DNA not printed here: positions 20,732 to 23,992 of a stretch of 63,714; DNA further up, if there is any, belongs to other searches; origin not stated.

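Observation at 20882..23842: MFS transporter fused in-frame to an ASST-like domain via a retained signal peptide acting as TM15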

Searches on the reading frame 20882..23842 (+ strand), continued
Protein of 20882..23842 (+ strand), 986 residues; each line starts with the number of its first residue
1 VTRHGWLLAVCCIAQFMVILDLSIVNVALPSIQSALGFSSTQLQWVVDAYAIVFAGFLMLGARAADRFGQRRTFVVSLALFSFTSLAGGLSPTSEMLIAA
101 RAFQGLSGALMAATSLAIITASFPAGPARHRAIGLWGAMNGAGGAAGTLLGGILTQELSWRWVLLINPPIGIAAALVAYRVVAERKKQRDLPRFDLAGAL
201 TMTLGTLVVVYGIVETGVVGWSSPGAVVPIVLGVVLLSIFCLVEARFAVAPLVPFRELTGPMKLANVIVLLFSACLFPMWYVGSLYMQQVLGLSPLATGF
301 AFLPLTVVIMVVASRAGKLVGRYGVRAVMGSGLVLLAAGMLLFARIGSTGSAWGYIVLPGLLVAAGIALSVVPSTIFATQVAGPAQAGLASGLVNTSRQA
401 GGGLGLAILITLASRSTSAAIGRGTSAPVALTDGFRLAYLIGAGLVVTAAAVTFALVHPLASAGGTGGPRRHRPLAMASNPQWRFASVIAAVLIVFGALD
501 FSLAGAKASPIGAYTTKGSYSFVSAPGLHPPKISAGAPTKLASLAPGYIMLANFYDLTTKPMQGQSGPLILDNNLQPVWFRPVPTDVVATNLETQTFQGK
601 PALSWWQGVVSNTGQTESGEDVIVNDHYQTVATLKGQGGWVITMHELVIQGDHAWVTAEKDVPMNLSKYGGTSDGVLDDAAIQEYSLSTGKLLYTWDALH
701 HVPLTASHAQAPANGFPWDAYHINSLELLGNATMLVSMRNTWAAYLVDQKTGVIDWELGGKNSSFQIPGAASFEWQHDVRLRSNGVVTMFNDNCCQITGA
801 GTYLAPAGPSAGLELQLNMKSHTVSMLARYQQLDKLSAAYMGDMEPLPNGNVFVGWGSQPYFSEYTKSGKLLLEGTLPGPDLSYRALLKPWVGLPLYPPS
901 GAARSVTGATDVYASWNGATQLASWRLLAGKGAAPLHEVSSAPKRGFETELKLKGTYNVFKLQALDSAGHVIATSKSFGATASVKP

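Call 23: find_encoding_contigs(protein=P0023, flank=8000, max_places=2)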
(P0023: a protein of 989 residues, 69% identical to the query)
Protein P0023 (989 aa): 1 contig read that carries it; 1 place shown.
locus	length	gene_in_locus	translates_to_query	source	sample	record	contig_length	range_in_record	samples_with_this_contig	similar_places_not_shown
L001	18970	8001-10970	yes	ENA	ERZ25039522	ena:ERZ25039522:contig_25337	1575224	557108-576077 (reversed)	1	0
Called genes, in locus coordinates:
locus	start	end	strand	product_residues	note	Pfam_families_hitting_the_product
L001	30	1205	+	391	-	PF11258:DUF3048, PF17479:DUF3048_C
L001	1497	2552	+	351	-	PF00356:LacI, PF00532:Peripla_BP_1, PF13407:Peripla_BP_4, PF13377:Peripla_BP_3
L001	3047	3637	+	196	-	PF00106:adh_short, PF08659:KR, PF13561:adh_short_C2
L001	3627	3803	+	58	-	-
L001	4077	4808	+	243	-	PF00072:Response_reg, PF00486:Trans_reg_C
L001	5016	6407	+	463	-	PF00672:HAMP, PF00512:HisKA, PF02518:HATPase_c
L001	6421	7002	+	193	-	PF10646:Germane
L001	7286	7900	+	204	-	PF17784:Sulfotransfer_4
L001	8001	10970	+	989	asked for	PF07690:MFS_1, PF14269:Arylsulfotran_2, PF05935:Arylsulfotrans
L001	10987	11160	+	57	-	-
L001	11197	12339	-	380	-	PF01134:GIDA (faint), PF01266:DAO, PF07992:Pyr_redox_2 (faint), PF13450:NAD_binding_8 (weak)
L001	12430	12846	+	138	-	PF03446:NAD_binding_2, PF03807:F420_oxidored (weak), PF13460:NAD_binding_10 (faint)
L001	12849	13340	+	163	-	PF14833:NAD_binding_11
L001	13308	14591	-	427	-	PF07690:MFS_1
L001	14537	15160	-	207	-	PF07690:MFS_1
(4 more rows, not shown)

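Call 24: find_encoding_contigs(protein=P0053, flank=8000, max_places=2)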
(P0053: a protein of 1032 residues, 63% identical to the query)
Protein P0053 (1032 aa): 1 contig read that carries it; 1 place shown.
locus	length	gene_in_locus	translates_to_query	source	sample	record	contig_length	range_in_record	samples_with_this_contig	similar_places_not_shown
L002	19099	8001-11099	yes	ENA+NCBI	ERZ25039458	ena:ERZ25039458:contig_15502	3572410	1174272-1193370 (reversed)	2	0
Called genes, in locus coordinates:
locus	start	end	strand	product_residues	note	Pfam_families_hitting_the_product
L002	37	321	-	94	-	PF13619:KTSC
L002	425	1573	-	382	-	PF02899:Phage_int_SAM_1, PF14659:Phage_int_SAM_3 (weak), PF00589:Phage_integrase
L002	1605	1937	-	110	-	PF12728:HTH_17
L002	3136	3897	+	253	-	-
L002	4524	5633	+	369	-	PF08392:FAE1_CUT1_RppA, PF00195:Chal_sti_synt_N, PF08545:ACP_syn_III (weak), PF02797:Chal_sti_synt_C, PF08541:ACP_syn_III_C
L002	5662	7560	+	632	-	PF14269:Arylsulfotran_2, PF05935:Arylsulfotrans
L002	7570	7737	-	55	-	-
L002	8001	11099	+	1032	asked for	PF07690:MFS_1, PF14269:Arylsulfotran_2, PF05935:Arylsulfotrans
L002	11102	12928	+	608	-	PF05935:Arylsulfotrans, PF14269:Arylsulfotran_2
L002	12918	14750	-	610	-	PF00884:Sulfatase, PF01663:Phosphodiest (faint)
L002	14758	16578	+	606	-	PF05935:Arylsulfotrans, PF14269:Arylsulfotran_2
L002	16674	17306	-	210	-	-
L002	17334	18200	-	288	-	PF00248:Aldo_ket_red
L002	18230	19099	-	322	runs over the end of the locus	PF08240:ADH_N, PF00107:ADH_zinc_N, PF13602:ADH_zinc_N_2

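Call 27: find_related_loci(query=A1, collection=genome_contigs, flank=10000)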
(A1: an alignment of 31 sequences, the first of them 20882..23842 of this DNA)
Query A1 (986 aa) in genome_contigs; peptide patterns used: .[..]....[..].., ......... (x = any residue, [..] = any of these).
599 stretches matched a pattern (row limit reached: there are more); 596 encode a relative of the query (tblastn E <= 1e-3); the best 80 are kept; 80 distinct loci.
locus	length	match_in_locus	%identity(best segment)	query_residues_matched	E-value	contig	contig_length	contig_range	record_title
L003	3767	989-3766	75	3-931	0e+0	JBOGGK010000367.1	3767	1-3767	MAG: Acidimicrobiales bacterium isolate TC-S_metabat2.bin.17 k127_971618, whole genome shotgun sequence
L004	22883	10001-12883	69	6-978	0e+0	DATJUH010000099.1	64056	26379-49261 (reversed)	MAG TPA_asm: Acidimicrobiales bacterium isolate SMAG_U15041 k141_352614, whole genome shotgun sequence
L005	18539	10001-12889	66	3-976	0e+0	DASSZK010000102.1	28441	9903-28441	MAG TPA_asm: Acidimicrobiales bacterium isolate SMAG_U707 k141_668870, whole genome shotgun sequence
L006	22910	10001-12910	67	3-978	0e+0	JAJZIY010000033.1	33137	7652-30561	MAG: Actinomycetes bacterium isolate LSA5.bin104 NODE_1755_length_33137_cov_5.165192, whole genome shotgun sequence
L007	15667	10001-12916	67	3-986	0e+0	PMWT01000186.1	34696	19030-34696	MAG: Acidimicrobiaceae bacterium isolate bog_536 73.20110700_S3M.29_contig_4512, whole genome shotgun sequence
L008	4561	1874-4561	70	3-914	0e+0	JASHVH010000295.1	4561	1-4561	MAG: Acidimicrobiales bacterium isolate JOPF200 JOPF_AWAY_contig_761887, whole genome shotgun sequence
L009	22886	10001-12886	63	6-981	0e+0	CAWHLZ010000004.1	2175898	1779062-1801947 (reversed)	MAG: uncultured Solirubrobacteraceae bacterium isolate MFD00731.bin.1.248 genome assembly, contig: contig_2514, whole ge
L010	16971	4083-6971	64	2-978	0e+0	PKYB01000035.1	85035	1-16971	MAG: Solirubrobacterales bacterium isolate palsa_649 73.20120500_P22.9_contig_120, whole genome shotgun sequence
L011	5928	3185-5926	68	6-922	0e+0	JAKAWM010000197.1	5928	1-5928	MAG: Actinomycetes bacterium isolate YP4.bin5 NODE_19002_length_5928_cov_1.044647, whole genome shotgun sequence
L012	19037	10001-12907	63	2-978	0e+0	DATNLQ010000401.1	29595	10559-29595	MAG TPA_asm: Solirubrobacteraceae bacterium isolate SMAG_U11456 k141_45708, whole genome shotgun sequence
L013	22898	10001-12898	64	3-978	0e+0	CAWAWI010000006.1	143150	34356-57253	MAG: uncultured Solirubrobacterales bacterium isolate MFD05502.bin.2.4 genome assembly, contig: contig_66291, whole geno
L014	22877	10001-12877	62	6-978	0e+0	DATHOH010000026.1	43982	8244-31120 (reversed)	MAG TPA_asm: Solirubrobacteraceae bacterium isolate SMAG_U12679 k141_4380688, whole genome shotgun sequence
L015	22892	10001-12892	62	6-982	0e+0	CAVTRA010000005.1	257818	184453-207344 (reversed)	MAG: uncultured Solirubrobacteraceae bacterium isolate MFD02248.bin.1.122 genome assembly, contig: contig_20842, whole g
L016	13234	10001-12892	61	6-981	0e+0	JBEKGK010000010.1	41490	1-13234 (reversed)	MAG: Solirubrobacteraceae bacterium isolate SPRUCE 251 SPRUCE_251_10, whole genome shotgun sequence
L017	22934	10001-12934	61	2-982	0e+0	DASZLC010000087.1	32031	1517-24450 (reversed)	MAG TPA_asm: Solirubrobacteraceae bacterium isolate SMAG_U5854 k141_1715525, whole genome shotgun sequence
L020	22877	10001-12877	64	6-978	0e+0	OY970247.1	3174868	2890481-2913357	MAG: uncultured Solirubrobacterales bacterium isolate MFD10113.bin.c.4 genome assembly, chromosome: 1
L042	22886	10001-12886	61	2-978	0e+0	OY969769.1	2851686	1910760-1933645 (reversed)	MAG: uncultured Solirubrobacterales bacterium isolate MFD00031.bin.c.3 genome assembly, chromosome: 1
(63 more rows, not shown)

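Call 45: search_protein_families(library=pfam, proteins=[L002:4524-5633:+, L002:5662-7560:+, L002:12918-14750:-, L002:3136-3897:+, L002:16674-17306:-], max_evalue=0.001)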
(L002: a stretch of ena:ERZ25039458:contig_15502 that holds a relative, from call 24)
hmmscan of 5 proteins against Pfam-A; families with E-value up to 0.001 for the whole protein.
L002:4524-5633:+ (369 aa): 5 families
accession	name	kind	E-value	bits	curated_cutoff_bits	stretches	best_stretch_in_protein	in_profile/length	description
PF02797.21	Chal_sti_synt_C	-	1.2e-19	71.3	27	1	232-368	5-148/151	Chalcone and stilbene synthases, C-terminal domain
PF08392.18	FAE1_CUT1_RppA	-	1.8e-16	60.8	27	1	60-224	45-209/290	FAE1/Type III polyketide synthase-like protein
PF08541.16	ACP_syn_III_C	-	3.3e-13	50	26.6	1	277-369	1-90/90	3-Oxoacyl-[acyl-carrier-protein (ACP)] synthase III C terminal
PF00195.25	Chal_sti_synt_N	-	1.1e-10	41.8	27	1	121-222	125-225/225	Chalcone and stilbene synthases, N-terminal domain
PF08545.16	ACP_syn_III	-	4.1e-06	27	24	1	155-235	5-77/80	3-Oxoacyl-[acyl-carrier-protein (ACP)] synthase III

L002:5662-7560:+ (632 aa): 2 families
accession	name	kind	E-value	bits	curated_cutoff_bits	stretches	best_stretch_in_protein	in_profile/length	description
PF14269.12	Arylsulfotran_2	-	3.7e-48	164.9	27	1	247-511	11-298/301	Arylsulfotransferase (ASST)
PF05935.17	Arylsulfotrans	-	3.5e-10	39.9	24.2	1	325-438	127-265/374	Arylsulfotransferase (ASST)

L002:12918-14750:- (610 aa): 2 families
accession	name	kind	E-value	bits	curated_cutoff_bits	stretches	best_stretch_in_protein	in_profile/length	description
PF00884.28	Sulfatase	-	2.1e-37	129.5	25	1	73-413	1-297/301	Sulfatase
PF01663.27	Phosphodiest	-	2.9e-07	30.8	23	0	326-357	190-220/342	Type I phosphodiesterase / nucleotide pyrophosphatase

L002:3136-3897:+ (253 aa): 0 families

L002:16674-17306:- (210 aa): 0 families

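Call 48: predict_structure(alignment_id=A3)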
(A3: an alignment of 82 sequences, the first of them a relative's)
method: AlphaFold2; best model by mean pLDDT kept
length: 1022 residues; sequences in the alignment: 82
mean_pLDDT: 85.9   pTM: 0.80
mean pLDDT of the five models: 85.9, 85.1, 83.9, 83.6, 81.5
residues with pLDDT >= 90: 521; 70-90: 379; 50-70: 79; < 50: 43
segments of 3 or more residues with pLDDT < 50: 1-12, 21-32, 500-503, 505-509, 511-514, 1020-1022
pLDDT, mean of each block of 10 residues (from residue 1): 42 50 45 66 86 79 60 61 65 75 86 93 86 82 85 83 81 75 70 66 88 90 69 79 79 76 89 89 81 86 91 83 81 83 88 88 94 94 83 90 92 83 78 81 82 81 85 93 94 72 47 64 88 84 83 96 98 96 96 85 98 98 97 98 89 95 98 96 97 96 87 95 97 98 87 91 94 97 97 98 96 96 94 64 89 98 93 89 98 95 97 95 97 97 93 98 94 97 96 94 98 83 43
secondary structure, 60 per line:
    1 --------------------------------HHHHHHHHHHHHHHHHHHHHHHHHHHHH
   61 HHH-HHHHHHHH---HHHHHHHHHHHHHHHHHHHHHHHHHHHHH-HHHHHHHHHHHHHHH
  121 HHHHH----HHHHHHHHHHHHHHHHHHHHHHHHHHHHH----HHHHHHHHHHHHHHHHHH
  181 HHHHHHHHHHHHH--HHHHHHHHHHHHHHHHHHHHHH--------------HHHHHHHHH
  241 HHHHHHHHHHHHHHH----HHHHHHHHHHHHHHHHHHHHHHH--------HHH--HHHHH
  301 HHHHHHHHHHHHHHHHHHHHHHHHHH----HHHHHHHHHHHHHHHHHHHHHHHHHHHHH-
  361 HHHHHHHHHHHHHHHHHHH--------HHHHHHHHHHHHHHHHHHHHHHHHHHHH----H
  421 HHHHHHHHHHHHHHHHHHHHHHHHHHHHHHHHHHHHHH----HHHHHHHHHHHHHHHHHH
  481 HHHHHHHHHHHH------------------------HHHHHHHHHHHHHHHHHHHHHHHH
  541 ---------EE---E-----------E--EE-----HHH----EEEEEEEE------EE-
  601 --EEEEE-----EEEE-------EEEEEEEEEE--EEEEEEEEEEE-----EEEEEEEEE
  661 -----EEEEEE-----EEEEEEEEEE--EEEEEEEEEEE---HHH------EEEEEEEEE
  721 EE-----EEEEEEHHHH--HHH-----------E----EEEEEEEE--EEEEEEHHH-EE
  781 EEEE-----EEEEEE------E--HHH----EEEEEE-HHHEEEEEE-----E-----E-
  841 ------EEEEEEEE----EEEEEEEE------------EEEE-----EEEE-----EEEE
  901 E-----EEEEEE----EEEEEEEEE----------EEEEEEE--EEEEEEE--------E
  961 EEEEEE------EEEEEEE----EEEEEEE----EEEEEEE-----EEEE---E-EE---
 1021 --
elements in order (helices of 4 or more, strands of 3 or more residues): H33-63 H65-72 H76-104 H106-125 H130-158 H163-193 H196-217 H232-255 H260-282 H296-326 H331-359 H361-379 H388-415 H420-458 H463-492 H517-540 E584-591 E603-607 E613-616 E624-633 E636-646 E652-660 E666-671 E677-686 E689-699 E712-722 E728-733 H734-737 E759-766 E769-774 E779-784 E790-795 E812-817 E822-827 E847-854 E859-866 E879-882 E888-891 E897-901 E907-912 E917-925 E936-942 E945-951 E960-966 E973-979 E984-990 E995-1001 E1007-1010
